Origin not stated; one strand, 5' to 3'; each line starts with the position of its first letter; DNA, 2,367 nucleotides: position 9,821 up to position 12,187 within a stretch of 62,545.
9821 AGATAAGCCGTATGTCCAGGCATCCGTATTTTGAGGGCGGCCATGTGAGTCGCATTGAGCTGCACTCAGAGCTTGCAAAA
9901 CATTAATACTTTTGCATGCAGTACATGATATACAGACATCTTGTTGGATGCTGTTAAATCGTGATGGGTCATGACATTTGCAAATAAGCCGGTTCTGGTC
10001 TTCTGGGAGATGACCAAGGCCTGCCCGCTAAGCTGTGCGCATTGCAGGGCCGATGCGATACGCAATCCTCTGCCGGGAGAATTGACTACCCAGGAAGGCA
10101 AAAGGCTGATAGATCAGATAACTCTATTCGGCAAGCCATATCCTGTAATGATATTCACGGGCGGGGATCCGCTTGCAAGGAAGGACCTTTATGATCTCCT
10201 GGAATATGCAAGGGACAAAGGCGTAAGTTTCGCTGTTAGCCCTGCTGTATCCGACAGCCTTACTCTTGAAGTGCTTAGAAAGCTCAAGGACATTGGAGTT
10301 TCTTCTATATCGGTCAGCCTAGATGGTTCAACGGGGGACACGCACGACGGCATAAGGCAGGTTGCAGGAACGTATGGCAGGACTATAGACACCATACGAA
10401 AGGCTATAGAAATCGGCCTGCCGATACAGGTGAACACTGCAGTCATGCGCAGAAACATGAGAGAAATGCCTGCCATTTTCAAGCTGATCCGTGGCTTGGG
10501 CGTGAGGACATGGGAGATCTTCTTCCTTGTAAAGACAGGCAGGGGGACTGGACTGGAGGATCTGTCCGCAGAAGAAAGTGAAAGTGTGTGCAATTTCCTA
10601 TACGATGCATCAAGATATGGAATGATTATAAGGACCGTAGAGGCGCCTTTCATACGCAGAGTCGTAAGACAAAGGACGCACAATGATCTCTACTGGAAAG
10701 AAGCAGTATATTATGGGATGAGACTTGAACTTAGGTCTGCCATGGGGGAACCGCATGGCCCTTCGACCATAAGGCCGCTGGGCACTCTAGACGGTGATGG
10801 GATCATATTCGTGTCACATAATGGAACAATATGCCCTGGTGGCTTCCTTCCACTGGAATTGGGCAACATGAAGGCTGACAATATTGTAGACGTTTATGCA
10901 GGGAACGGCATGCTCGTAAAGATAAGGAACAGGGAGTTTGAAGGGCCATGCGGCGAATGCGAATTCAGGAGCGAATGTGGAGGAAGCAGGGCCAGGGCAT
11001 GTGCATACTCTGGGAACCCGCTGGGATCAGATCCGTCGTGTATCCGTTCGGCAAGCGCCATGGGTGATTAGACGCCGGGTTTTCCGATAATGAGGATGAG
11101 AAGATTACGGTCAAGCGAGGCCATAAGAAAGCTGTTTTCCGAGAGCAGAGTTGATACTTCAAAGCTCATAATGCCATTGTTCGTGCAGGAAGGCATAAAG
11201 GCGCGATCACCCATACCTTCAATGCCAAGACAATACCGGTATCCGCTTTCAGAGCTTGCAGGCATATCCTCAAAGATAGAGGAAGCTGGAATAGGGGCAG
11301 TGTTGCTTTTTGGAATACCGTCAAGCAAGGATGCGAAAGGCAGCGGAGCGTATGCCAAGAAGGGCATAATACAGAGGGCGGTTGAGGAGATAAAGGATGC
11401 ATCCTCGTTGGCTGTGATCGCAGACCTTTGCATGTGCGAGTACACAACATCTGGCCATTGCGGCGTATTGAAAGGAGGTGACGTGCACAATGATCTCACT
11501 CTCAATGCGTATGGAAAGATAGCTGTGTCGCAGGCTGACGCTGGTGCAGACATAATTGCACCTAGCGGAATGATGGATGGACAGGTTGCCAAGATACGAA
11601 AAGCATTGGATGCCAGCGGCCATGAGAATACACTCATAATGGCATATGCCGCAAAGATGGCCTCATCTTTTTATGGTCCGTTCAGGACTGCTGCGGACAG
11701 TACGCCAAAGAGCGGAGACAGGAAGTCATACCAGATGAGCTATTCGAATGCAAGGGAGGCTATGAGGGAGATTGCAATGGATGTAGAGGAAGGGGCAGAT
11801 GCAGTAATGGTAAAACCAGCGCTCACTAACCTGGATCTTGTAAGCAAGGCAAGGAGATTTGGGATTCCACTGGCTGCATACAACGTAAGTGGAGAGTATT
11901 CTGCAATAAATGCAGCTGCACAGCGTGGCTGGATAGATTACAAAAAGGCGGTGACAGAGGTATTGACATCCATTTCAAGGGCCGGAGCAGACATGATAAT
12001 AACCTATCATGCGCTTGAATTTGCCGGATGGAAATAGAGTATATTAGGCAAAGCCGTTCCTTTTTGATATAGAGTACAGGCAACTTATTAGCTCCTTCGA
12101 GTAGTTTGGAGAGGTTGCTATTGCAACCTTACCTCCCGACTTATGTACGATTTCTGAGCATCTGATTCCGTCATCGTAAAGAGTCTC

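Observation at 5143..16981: Bacterial-style coproporphyrin-dependent haem gene set clustered in an archaeal genome, together with an AhbD-like radical SAM enzyme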

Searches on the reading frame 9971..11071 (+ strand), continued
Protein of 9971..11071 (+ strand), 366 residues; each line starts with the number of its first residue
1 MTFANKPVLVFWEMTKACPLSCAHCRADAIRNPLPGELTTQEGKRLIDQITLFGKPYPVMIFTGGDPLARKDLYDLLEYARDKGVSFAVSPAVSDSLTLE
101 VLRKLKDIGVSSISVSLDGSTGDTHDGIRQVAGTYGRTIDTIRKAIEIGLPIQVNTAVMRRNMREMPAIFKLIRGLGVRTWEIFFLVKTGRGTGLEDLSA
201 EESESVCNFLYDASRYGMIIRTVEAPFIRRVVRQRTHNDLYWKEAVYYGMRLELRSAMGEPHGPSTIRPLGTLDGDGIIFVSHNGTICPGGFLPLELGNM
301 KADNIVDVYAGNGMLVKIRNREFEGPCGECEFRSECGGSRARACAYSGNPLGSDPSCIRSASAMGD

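Call 93: search_dna_similar(query=window:9971-11071:+, collection=plasmids, mode=protein, max_evalue=1e-40, max_rows=60)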
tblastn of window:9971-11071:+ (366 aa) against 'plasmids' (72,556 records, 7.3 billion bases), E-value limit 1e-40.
Records with a match: 69; places in all: 71; records where one place covers at least 80% of the query: 69.
Best place of each record, by identity: <60% 69.
By first word of the organism name: Bacillus 31; Thermus 20; Halobaculum 6; Halomarina 2; Halomontanus 1; Halorussus 1; Deinococcus 1; Halarchaeum 1; Halobellus 1; Haloferax 1; and 4 more.
By predicted mobility (MOB-suite, as given by PLSDB): non-mobilizable 53; conjugative 15; mobilizable 1.
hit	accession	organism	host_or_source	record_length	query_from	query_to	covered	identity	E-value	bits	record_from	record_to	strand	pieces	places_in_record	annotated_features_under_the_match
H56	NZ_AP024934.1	Thermus thermophilus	-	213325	3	357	97%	43.0%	8e-86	290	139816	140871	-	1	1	TIGR04053 family radical SAM/SPASM domain-containing protein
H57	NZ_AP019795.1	Thermus thermophilus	-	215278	3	357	97%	43.0%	8e-86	290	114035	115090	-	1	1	TIGR04053 family radical SAM/SPASM domain-containing protein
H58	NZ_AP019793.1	Thermus thermophilus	-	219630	3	357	97%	43.0%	8e-86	290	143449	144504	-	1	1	TIGR04053 family radical SAM/SPASM domain-containing protein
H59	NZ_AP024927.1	Thermus thermophilus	-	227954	3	357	97%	43.0%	1e-85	290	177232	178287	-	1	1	TIGR04053 family radical SAM/SPASM domain-containing protein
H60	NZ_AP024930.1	Thermus thermophilus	-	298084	3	357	97%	43.0%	1e-85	290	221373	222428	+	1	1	TIGR04053 family radical SAM/SPASM domain-containing protein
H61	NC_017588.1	Thermus thermophilus JL-18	-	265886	3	357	97%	42.9%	4e-85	288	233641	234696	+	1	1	TIGR04053 family radical SAM/SPASM domain-containing protein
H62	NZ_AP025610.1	Thermus thermophilus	-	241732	3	357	97%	42.7%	2e-85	289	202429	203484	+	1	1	TIGR04053 family radical SAM/SPASM domain-containing protein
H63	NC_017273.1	Thermus thermophilus SG0.5JP17-16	-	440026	3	357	97%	42.7%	2e-85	289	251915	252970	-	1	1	TIGR04053 family radical SAM/SPASM domain-containing protein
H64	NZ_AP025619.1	Thermus thermophilus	-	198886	3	357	97%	42.7%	2e-85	289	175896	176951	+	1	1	TIGR04053 family radical SAM/SPASM domain-containing protein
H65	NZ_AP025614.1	Thermus thermophilus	-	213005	3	357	97%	42.7%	2e-85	289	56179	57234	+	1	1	TIGR04053 family radical SAM/SPASM domain-containing protein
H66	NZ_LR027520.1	Thermus thermophilus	-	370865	3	357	97%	42.7%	4e-85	288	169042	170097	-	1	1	TIGR04053 family radical SAM/SPASM domain-containing protein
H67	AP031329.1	Thermus thermophilus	-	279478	3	357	97%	42.7%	1e-84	287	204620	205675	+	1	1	TIGR04053 family radical SAM/SPASM domain-containing protein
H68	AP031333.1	Thermus thermophilus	-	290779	3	357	97%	42.7%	1e-84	287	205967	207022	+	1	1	TIGR04053 family radical SAM/SPASM domain-containing protein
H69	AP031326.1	Thermus thermophilus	-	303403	3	357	97%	42.7%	1e-84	287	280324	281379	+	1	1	TIGR04053 family radical SAM/SPASM domain-containing protein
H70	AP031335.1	Thermus thermophilus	-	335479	3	357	97%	42.7%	1e-84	287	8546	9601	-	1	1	TIGR04053 family radical SAM/SPASM domain-containing protein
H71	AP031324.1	Thermus thermophilus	-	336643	3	357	97%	42.7%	1e-84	287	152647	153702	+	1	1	TIGR04053 family radical SAM/SPASM domain-containing protein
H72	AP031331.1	Thermus thermophilus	-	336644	3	357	97%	42.7%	1e-84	287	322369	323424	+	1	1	TIGR04053 family radical SAM/SPASM domain-containing protein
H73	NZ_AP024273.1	Thermus thermophilus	-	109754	3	357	97%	42.2%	5e-78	268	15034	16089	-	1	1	TIGR04053 family radical SAM/SPASM domain-containing protein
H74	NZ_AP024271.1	Thermus thermophilus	-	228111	3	357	97%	42.2%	5e-78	268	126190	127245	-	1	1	TIGR04053 family radical SAM/SPASM domain-containing protein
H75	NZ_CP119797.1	Halomontanus rarus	cell culture,sediment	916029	1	357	98%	40.1%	6e-75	259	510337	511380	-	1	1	TIGR04053 family radical SAM/SPASM domain-containing protein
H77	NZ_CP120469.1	Halobaculum limi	cell culture,sediment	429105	4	357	97%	39.6%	1e-76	264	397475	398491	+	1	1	TIGR04053 family radical SAM/SPASM domain-containing protein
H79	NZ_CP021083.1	Deinococcus ficus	Ficus religiosa L.,cell ...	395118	3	357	97%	39.3%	9e-74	255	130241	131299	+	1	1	TIGR04053 family radical SAM/SPASM domain-containing protein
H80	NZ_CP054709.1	Halarchaeum sp. CBA1220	solar salt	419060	4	357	97%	39.4%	3e-74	257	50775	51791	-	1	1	TIGR04053 family radical SAM/SPASM domain-containing protein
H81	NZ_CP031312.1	Halobellus limi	Cell culture,Taibei marine solar ...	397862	5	357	96%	39.4%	1e-73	255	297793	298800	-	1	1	TIGR04053 family radical SAM/SPASM domain-containing protein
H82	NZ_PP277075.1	Bacillus cereus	-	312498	3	364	99%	38.2%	3e-78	268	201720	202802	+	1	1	TIGR04053 family radical SAM/SPASM domain-containing protein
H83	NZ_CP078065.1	Haloferax larsenii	Cell culture,Salt Lake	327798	4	357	97%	39.0%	1e-76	264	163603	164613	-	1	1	radical SAM protein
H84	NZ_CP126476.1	Bacillus thuringiensis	mixed culture,termite gut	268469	3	364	99%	37.9%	1e-77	267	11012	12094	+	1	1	TIGR04053 family radical SAM/SPASM domain-containing protein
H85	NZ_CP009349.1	Bacillus thuringiensis HD1002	Sewage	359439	3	364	99%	37.9%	1e-77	266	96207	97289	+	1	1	TIGR04053 family radical SAM/SPASM domain-containing protein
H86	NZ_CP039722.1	Bacillus thuringiensis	whole organism,soil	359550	3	364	99%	37.9%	1e-77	266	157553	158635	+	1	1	TIGR04053 family radical SAM/SPASM domain-containing protein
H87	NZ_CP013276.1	Bacillus thuringiensis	Vectobac,bacterial clone,Commercial ...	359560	3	364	99%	37.9%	1e-77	266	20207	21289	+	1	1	TIGR04053 family radical SAM/SPASM domain-containing protein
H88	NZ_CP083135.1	Bacillus thuringiensis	whole organism,Biopesticide Solbac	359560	3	364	99%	37.9%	1e-77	266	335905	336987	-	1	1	TIGR04053 family radical SAM/SPASM domain-containing protein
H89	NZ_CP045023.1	Bacillus thuringiensis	whole organism,soil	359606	3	364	99%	37.9%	1e-77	266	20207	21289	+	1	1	TIGR04053 family radical SAM/SPASM domain-containing protein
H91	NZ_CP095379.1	Bacillus cereus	cell cuture,Pond silt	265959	3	364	99%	37.9%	2e-77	266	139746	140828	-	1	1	TIGR04053 family radical SAM/SPASM domain-containing protein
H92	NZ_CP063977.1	Bacillus cereus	Soil in tiger area of zoo,cell culture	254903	3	364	99%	37.9%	2e-77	266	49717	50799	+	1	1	TIGR04053 family radical SAM/SPASM domain-containing protein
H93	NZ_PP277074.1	Bacillus cereus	-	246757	3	364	99%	37.9%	4e-77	265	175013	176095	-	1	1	TIGR04053 family radical SAM/SPASM domain-containing protein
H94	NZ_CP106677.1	Bacillus cereus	cell culture,soil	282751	3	364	99%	37.9%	8e-77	264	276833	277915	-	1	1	TIGR04053 family radical SAM/SPASM domain-containing protein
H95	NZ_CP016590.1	Bacillus thuringiensis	Mono isolate,Ginseng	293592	3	364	99%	37.9%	8e-77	264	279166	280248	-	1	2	TIGR04053 family radical SAM/SPASM domain-containing protein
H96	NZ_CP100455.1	Halomarina sp. BND7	cell culture,sediment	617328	4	357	97%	38.6%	1e-70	247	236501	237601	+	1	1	TIGR04053 family radical SAM/SPASM domain-containing protein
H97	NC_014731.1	Halogeometricum borinquense DSM 11551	-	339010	4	357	97%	38.5%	3e-77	266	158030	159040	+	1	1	TIGR04053 family radical SAM/SPASM domain-containing protein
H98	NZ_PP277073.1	Bacillus cereus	-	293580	3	364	99%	37.6%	4e-77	265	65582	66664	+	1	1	TIGR04053 family radical SAM/SPASM domain-containing protein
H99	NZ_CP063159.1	Bacillus cereus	-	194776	3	364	99%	37.6%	5e-77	265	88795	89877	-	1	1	TIGR04053 family radical SAM/SPASM domain-containing protein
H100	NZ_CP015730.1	Bacillus cereus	sludge of an anaerobic digestion reactor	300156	3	364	99%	37.6%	8e-77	264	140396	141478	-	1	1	TIGR04053 family radical SAM/SPASM domain-containing protein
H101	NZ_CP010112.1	Bacillus thuringiensis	soil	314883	3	364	99%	37.6%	8e-77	264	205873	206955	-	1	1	TIGR04053 family radical SAM/SPASM domain-containing protein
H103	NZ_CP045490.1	Natronorubrum aibiense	single cell,Xinjiang Aibi Salt Lake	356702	4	357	97%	38.4%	2e-74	257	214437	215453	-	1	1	TIGR04053 family radical SAM/SPASM domain-containing protein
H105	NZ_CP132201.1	Bacillus thuringiensis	Coprinus comatus,whole organism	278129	3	364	99%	37.4%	1e-76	264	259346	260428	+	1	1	TIGR04053 family radical SAM/SPASM domain-containing protein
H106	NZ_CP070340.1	Bacillus cereus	Bombyx mori,whole organism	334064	3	364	99%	37.4%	1e-76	264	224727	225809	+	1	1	TIGR04053 family radical SAM/SPASM domain-containing protein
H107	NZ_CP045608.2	Bacillus cereus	Whole organism,soil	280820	3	364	99%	37.4%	2e-76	263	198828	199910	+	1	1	TIGR04053 family radical SAM/SPASM domain-containing protein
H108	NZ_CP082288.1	Halobaculum roseum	cell culture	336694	4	357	97%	38.2%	2e-71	249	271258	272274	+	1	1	TIGR04053 family radical SAM/SPASM domain-containing protein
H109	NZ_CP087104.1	Bacillus toyonensis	mixed culture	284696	2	358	98%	37.7%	1e-77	267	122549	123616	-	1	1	TIGR04053 family radical SAM/SPASM domain-containing protein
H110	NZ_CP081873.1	Bacillus toyonensis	Environment,soil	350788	2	358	98%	37.7%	1e-77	267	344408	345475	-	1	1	TIGR04053 family radical SAM/SPASM domain-containing protein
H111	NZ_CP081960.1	Halobaculum magnesiiphilum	cell culture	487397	4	357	97%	38.0%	7e-70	244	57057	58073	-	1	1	TIGR04053 family radical SAM/SPASM domain-containing protein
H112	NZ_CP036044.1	Bacillus mycoides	cell culture,soil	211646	3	364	99%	37.1%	1e-76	264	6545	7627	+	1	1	TIGR04053 family radical SAM/SPASM domain-containing protein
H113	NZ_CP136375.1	Bacillus mycoides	whole organism,soil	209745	3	358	97%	37.7%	8e-77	264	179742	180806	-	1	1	TIGR04053 family radical SAM/SPASM domain-containing protein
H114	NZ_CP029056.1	Campylobacter jejuni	chicken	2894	3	364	99%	36.8%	6e-76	258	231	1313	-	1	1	TIGR04053 family radical SAM/SPASM domain-containing protein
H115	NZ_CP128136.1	Bacillus mycoides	bacterial isolate,field soil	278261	3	364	99%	36.7%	6e-75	259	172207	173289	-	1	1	TIGR04053 family radical SAM/SPASM domain-containing protein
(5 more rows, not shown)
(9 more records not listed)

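Call 94: get_annotated_region(hit=H83, flank=7000)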
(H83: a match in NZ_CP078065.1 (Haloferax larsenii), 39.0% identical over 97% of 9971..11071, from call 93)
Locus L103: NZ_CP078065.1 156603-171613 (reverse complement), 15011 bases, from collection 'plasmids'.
description: Haloferax larsenii strain NCIM 5678 plasmid pHl5678-2, complete sequence
organism: Haloferax larsenii (NCBI taxid 302484)
taxonomy: Archaea; Euryarchaeota; Halobacteria; Halobacteriales; Haloferacaceae; Haloferax; Haloferax larsenii
host: -; source: Cell culture,Salt Lake; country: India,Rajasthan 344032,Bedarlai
typing (MOB-suite, as given by PLSDB): non-mobilizable
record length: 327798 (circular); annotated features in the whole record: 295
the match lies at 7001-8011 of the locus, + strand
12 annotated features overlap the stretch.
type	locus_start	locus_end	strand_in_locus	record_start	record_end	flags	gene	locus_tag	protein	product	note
CDS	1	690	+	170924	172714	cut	-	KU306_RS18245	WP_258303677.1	ATP-binding protein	-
CDS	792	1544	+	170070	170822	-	-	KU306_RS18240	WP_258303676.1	GNAT family N-acetyltransferase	-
CDS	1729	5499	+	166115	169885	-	-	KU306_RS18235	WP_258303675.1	glycoside hydrolase family 97 catalytic domain-containing protein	-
CDS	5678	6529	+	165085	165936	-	-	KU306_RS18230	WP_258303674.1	hypothetical protein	-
CDS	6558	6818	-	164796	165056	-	-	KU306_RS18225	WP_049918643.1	DUF2249 domain-containing protein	-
CDS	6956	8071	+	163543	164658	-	-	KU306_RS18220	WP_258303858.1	radical SAM protein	-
CDS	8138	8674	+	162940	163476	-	-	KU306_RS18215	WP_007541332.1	halocyanin domain-containing protein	-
CDS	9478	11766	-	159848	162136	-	-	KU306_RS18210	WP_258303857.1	cbb3-type cytochrome c oxidase subunit I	GO:0009060 - aerobic respiration [Evidence IEA]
CDS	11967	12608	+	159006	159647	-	-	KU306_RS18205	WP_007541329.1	helix-turn-helix domain-containing protein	-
CDS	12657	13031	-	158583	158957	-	-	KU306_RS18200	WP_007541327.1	helix-turn-helix domain-containing protein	-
CDS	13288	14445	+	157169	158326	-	-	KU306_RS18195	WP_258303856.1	multicopper oxidase domain-containing protein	-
CDS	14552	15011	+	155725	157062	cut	-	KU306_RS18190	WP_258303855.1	hypothetical protein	-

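Call 95: get_annotated_region(hit=H79, flank=7000)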
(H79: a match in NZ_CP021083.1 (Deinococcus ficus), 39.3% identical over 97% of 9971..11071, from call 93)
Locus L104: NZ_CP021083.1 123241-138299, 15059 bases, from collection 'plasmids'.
description: Deinococcus ficus strain CC-FR2-10 plasmid pDFI2, complete sequence
organism: Deinococcus ficus (NCBI taxid 317577)
taxonomy: Bacteria; Deinococcota; Deinococci; Deinococcales; Deinococcaceae; Deinococcus; Deinococcus ficus
host: -; source: Ficus religiosa L.,cell culture,rhizosphere,rhizosphere; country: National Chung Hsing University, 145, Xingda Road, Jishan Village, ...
typing (MOB-suite, as given by PLSDB): non-mobilizable; replicon rep_cluster_202
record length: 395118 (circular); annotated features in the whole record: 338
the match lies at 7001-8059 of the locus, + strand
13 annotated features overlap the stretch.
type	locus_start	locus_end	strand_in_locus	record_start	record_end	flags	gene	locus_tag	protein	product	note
CDS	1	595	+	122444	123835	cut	-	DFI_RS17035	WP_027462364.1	MBL fold metallo-hydrolase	-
CDS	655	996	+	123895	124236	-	-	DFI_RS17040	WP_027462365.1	rhodanese-like domain-containing protein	-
CDS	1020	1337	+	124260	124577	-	-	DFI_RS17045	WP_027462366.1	rhodanese-like domain-containing protein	-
CDS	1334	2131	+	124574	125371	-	-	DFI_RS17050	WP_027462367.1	sulfite exporter TauE/SafE family protein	GO:0006810 - transport [Evidence IEA]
CDS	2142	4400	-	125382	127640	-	-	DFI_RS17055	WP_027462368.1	DNA polymerase domain-containing protein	-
CDS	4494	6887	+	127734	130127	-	-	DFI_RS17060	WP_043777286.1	excinuclease ABC subunit UvrA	-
CDS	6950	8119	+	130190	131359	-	-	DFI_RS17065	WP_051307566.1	TIGR04053 family radical SAM/SPASM domain-containing protein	-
CDS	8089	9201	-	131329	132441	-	-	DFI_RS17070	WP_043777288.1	cytochrome P450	-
CDS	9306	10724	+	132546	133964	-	-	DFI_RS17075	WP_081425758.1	CbiX/SirB N-terminal domain-containing protein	-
CDS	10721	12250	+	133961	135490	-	cobA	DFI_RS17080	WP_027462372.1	uroporphyrinogen-III C-methyltransferase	GO:0019354 - siroheme biosynthetic process [Evidence IEA]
CDS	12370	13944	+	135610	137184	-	-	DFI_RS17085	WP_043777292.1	nitrite/sulfite reductase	-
CDS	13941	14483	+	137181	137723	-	cysC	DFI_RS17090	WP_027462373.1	adenylyl-sulfate kinase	GO:0006790 - sulfur compound metabolic process [Evidence IEA]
CDS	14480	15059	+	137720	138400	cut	-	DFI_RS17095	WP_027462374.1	phosphoadenylyl-sulfate reductase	GO:0019379 - sulfate assimilation, phosphoadenylyl sulfate reduction by phosphoadenylyl-sulfate reductase (thioredoxin) ...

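Call 96: search_protein_families(library=ncbifam, proteins=[L103:6956-8071:+, L102:6977-8089:+, L100:7986-9113:+, L101:6986-8104:+, L104:6950-8119:+], max_evalue=1e-60)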
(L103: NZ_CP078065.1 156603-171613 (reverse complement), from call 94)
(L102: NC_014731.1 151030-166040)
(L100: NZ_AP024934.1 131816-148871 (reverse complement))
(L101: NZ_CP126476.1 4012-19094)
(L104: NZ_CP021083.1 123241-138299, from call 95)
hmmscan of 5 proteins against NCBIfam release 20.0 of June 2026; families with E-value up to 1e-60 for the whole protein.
L103:6956-8071:+ (371 aa): 3 families
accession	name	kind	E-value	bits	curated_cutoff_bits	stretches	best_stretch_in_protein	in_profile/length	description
TIGR04053.2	TIGR04053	equivalog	1.4e-150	501.6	395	1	14-252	2-241/366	TIGR04053 family radical SAM/SPASM domain-containing protein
TIGR04545.1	rSAM_ahbD_hemeb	equivalog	2.4e-102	342.8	500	1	22-356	2-339/339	heme b synthase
TIGR04055.1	rSAM_NirJ2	equivalog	2.3e-70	237.7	500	1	22-354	2-324/326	putative heme d1 biosynthesis radical SAM protein NirJ2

L102:6977-8089:+ (370 aa): 3 families
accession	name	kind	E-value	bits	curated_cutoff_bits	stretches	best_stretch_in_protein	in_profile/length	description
TIGR04053.2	TIGR04053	equivalog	1.3e-149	498.5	395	1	7-349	2-366/366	TIGR04053 family radical SAM/SPASM domain-containing protein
TIGR04545.1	rSAM_ahbD_hemeb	equivalog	1.1e-103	347.2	500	1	15-349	2-339/339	heme b synthase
TIGR04055.1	rSAM_NirJ2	equivalog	2.1e-66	224.7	500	1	15-347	2-324/326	putative heme d1 biosynthesis radical SAM protein NirJ2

L100:7986-9113:+ (375 aa): 3 families
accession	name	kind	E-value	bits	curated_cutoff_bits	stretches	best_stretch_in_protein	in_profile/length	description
TIGR04053.2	TIGR04053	equivalog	7.3e-145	482.8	395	1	5-361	2-366/366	TIGR04053 family radical SAM/SPASM domain-containing protein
TIGR04545.1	rSAM_ahbD_hemeb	equivalog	4.4e-105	351.8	500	1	12-361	1-339/339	heme b synthase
TIGR04055.1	rSAM_NirJ2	equivalog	5.1e-70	236.6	500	0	12-237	1-225/326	putative heme d1 biosynthesis radical SAM protein NirJ2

L101:6986-8104:+ (372 aa): 3 families
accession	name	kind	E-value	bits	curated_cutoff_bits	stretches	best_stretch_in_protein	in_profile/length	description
TIGR04053.2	TIGR04053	equivalog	9.2e-157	522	395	1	5-363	2-366/366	TIGR04053 family radical SAM/SPASM domain-containing protein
TIGR04545.1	rSAM_ahbD_hemeb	equivalog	3.2e-111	372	500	1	12-363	1-339/339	heme b synthase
TIGR04055.1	rSAM_NirJ2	equivalog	2.5e-69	234.3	500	0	12-240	1-229/326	putative heme d1 biosynthesis radical SAM protein NirJ2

L104:6950-8119:+ (389 aa): 3 families
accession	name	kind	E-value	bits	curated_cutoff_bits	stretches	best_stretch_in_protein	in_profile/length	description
TIGR04053.2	TIGR04053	equivalog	1e-153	511.9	395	1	17-374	2-366/366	TIGR04053 family radical SAM/SPASM domain-containing protein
TIGR04545.1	rSAM_ahbD_hemeb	equivalog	3.6e-110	368.6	500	1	24-374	1-339/339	heme b synthase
TIGR04055.1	rSAM_NirJ2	equivalog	4.3e-66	223.7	500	0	24-258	1-235/326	putative heme d1 biosynthesis radical SAM protein NirJ2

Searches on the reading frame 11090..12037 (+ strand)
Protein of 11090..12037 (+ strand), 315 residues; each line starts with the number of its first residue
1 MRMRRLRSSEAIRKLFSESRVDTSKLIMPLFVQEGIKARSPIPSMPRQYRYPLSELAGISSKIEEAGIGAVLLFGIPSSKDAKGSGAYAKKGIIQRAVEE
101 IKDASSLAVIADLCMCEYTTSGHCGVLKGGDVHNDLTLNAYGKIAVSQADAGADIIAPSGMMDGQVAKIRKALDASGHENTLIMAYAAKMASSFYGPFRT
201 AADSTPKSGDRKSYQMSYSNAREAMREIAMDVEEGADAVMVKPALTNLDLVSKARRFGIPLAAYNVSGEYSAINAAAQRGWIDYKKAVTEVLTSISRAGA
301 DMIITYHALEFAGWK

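Call 3: search_protein_families(library=pfam, proteins=[window:11090-12037:+], max_evalue=0.01)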
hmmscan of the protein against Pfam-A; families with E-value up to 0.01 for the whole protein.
window:11090-12037:+ (315 aa): 1 family
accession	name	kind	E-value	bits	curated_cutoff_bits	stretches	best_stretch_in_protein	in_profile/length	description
PF00490.27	ALAD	-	2.1e-133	444.8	24.6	1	2-314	3-317/317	Delta-aminolevulinic acid dehydratase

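Call 4: search_protein_families(library=ncbifam, proteins=[window:11090-12037:+], max_evalue=0.01)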
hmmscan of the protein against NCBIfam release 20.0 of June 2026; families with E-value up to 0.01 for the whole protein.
window:11090-12037:+ (315 aa): 2 families
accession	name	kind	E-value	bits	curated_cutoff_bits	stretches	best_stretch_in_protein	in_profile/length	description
NF006762.1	PRK09283.1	equivalog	1e-132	442.4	297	1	2-314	7-323/327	porphobilinogen synthase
NF009923.0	PRK13384.1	equivalog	5.3e-114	381.1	507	1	2-314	10-323/327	porphobilinogen synthase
